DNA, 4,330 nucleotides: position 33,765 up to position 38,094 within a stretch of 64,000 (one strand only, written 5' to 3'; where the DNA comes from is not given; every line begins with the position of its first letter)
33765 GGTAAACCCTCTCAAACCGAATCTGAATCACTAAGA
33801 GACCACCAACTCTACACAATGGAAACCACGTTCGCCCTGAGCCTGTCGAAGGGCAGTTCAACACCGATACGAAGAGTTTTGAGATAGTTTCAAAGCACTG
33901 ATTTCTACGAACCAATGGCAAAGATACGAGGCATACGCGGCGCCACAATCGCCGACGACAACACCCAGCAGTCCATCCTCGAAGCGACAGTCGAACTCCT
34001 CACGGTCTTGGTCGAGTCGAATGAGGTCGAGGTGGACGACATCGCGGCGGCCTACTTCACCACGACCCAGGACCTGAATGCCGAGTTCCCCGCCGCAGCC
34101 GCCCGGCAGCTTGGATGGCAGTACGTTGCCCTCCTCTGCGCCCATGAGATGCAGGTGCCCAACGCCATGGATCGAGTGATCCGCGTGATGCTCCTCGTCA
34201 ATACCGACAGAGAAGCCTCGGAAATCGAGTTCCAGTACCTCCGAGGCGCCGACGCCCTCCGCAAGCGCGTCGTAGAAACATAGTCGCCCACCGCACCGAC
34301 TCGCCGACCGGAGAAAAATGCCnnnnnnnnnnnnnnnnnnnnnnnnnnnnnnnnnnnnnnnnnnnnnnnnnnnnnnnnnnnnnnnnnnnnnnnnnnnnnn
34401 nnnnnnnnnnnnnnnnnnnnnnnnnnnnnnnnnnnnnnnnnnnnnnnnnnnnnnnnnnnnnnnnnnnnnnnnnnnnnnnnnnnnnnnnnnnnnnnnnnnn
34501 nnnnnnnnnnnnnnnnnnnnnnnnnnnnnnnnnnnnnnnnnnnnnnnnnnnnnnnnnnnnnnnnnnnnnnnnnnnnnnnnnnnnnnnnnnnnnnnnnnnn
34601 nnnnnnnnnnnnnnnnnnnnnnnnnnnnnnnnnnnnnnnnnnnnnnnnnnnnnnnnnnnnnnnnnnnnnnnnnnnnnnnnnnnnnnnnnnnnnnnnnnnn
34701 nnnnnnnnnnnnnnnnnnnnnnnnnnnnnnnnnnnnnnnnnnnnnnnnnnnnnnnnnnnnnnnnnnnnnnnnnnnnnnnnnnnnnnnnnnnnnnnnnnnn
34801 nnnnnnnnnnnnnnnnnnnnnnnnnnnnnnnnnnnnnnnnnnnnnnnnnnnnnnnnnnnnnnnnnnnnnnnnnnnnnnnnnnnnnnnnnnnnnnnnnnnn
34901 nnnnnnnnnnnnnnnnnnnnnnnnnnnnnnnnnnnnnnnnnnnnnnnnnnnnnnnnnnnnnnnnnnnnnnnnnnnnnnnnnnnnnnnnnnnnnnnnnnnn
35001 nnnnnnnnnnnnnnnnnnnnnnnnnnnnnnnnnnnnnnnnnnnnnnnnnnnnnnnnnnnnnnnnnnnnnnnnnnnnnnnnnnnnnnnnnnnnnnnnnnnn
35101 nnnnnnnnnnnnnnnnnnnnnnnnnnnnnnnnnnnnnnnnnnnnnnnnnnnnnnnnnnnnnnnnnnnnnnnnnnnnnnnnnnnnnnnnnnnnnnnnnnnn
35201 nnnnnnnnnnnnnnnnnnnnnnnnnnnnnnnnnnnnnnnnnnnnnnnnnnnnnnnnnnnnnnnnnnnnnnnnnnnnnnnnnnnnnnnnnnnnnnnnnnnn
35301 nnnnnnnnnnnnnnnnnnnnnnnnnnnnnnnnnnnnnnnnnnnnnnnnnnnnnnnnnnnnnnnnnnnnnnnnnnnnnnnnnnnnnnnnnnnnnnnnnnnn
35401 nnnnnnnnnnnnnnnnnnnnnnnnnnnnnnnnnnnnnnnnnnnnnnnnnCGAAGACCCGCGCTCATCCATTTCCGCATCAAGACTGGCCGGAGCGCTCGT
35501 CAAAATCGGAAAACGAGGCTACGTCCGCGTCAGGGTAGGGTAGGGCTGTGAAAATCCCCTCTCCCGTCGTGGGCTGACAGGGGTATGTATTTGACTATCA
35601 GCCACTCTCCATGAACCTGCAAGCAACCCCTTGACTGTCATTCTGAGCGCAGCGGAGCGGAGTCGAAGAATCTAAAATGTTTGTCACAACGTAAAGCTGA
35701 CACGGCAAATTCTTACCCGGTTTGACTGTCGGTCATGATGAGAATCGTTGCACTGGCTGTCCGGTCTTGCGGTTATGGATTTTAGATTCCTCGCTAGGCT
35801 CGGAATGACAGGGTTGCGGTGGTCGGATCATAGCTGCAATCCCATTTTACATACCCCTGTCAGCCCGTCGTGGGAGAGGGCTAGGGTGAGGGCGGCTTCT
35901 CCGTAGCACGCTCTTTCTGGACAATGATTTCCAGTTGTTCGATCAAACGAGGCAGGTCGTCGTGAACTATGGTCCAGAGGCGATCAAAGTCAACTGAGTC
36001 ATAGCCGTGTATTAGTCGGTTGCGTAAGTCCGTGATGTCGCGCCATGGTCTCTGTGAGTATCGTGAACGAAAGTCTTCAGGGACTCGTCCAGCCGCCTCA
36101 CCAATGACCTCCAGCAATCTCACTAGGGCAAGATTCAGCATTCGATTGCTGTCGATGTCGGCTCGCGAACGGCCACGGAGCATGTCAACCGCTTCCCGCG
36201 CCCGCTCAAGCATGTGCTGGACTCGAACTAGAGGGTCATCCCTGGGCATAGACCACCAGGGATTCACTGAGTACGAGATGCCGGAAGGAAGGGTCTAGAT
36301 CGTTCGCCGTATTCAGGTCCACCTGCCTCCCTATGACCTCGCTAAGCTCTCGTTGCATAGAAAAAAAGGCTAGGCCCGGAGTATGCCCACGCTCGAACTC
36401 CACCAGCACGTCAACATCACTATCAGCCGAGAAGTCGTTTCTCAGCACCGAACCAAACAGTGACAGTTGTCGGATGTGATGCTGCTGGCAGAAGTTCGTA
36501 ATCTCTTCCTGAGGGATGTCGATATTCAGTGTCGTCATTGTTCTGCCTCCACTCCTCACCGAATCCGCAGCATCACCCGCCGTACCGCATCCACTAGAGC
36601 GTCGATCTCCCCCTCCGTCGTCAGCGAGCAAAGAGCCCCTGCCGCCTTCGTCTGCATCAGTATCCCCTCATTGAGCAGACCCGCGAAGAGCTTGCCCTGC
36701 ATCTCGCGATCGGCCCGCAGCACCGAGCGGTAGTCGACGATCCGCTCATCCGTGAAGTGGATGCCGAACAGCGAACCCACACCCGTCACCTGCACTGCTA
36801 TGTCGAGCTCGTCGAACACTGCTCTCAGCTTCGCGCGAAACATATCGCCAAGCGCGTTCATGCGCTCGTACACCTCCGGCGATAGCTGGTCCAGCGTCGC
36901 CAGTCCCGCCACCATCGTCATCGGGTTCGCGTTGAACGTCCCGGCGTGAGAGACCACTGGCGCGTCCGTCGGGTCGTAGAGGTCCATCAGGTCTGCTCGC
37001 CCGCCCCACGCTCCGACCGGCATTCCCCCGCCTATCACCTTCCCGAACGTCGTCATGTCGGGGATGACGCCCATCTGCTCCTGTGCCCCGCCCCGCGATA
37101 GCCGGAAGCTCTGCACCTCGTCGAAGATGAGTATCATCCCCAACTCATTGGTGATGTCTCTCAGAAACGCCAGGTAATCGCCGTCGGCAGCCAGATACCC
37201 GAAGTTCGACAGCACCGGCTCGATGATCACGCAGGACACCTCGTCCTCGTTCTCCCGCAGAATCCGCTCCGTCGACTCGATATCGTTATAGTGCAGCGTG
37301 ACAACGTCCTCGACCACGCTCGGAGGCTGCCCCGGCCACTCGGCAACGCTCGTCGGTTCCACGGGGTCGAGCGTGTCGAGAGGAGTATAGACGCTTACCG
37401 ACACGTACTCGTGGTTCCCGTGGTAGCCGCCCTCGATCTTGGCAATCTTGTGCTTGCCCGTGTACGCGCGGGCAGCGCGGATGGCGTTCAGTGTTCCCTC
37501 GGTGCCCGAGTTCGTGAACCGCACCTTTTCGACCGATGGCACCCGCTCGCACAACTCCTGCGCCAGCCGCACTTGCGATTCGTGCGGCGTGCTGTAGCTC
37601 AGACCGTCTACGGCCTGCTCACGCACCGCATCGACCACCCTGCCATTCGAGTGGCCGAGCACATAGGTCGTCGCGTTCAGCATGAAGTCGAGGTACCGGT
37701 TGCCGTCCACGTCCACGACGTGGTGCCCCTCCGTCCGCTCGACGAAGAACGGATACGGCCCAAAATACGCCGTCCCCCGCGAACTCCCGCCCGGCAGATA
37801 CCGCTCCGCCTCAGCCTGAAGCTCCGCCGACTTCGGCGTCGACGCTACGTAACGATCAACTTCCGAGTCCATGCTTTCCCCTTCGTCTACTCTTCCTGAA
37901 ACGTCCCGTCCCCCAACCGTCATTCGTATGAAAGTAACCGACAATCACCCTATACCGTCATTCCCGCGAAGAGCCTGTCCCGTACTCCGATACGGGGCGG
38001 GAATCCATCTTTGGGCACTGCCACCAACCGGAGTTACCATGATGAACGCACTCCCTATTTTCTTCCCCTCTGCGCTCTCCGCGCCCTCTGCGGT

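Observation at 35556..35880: Textbook MITE insertion: 19-bp perfect TIRs, GTCGT target-site duplication, inserted into the loop of a REP hairpin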

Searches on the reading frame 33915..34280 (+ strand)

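Call 14: search_protein_families(library=pfam, proteins=[window:33915-34280:+])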
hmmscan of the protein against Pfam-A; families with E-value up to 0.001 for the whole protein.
window:33915-34280:+ (122 aa): 1 family
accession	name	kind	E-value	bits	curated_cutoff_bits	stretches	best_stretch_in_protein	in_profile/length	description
PF07736.16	CM_1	-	5.6e-42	143.3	27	1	4-117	1-114/116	Chorismate mutase type I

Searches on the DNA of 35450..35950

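Call 71: search_rna_families(source=window, start=35450, end=35950, threshold=evalue, max_evalue=1)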
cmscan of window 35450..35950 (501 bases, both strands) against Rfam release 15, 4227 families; matches with E-value up to 1: 0.
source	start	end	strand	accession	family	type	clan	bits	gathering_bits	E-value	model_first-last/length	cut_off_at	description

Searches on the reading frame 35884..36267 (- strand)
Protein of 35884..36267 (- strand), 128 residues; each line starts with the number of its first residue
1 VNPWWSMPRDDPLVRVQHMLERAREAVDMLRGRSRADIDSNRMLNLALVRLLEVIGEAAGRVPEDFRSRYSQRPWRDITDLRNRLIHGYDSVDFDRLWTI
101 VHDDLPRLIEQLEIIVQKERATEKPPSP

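Call 14: search_protein_families(library=pfam, proteins=[window:35884-36267:-])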
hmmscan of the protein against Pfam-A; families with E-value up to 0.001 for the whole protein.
window:35884-36267:- (128 aa): 1 family
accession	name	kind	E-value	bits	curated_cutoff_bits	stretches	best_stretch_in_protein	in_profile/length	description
PF01934.22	HepT-like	-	5.9e-25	87.7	23.5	1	19-113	1-118/120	Ribonuclease HepT-like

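Call 16: find_encoding_contigs(protein=window:35884-36267:-, flank=6000, max_places=10)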
Protein window:35884-36267:- (128 aa): no gene with exactly this product is on record in the collection.

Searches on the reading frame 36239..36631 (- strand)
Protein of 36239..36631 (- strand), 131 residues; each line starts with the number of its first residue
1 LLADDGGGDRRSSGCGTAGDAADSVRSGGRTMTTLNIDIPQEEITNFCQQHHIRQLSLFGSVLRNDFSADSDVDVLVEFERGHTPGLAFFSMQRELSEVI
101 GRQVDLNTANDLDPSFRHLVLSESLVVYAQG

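Call 14: search_protein_families(library=pfam, proteins=[window:36239-36631:-])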
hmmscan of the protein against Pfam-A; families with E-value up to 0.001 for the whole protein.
window:36239-36631:- (131 aa): 2 families
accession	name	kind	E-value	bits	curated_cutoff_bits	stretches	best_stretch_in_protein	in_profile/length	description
PF18765.7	Polbeta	-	2.3e-13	50.6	26.9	1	42-129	1-89/93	Polymerase beta, Nucleotidyltransferase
PF01909.29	NTP_transf_2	-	1.9e-09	38.2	21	1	45-117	5-83/93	Nucleotidyltransferase domain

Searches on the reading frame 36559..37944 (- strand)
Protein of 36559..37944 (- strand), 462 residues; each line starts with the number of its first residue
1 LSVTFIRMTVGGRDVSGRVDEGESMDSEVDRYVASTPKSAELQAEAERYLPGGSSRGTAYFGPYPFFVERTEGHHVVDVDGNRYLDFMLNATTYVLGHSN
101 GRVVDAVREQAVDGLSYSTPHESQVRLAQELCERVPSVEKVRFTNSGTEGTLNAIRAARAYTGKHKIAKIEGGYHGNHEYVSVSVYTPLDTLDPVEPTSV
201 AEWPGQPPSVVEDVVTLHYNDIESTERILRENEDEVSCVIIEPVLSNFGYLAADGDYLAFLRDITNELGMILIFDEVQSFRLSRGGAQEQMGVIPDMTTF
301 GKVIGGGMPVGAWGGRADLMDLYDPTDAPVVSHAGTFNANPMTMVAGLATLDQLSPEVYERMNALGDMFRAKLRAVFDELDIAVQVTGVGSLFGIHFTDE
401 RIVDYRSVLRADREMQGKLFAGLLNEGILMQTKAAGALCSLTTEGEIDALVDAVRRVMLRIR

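Call 14: search_protein_families(library=pfam, proteins=[window:36559-37944:-])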
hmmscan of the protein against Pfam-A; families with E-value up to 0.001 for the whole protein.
window:36559-37944:- (462 aa): 1 family
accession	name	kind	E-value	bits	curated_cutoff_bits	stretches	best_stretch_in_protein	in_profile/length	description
PF00202.27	Aminotran_3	-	7.4e-66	222.9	30.5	1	64-431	9-372/403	Aminotransferase class-III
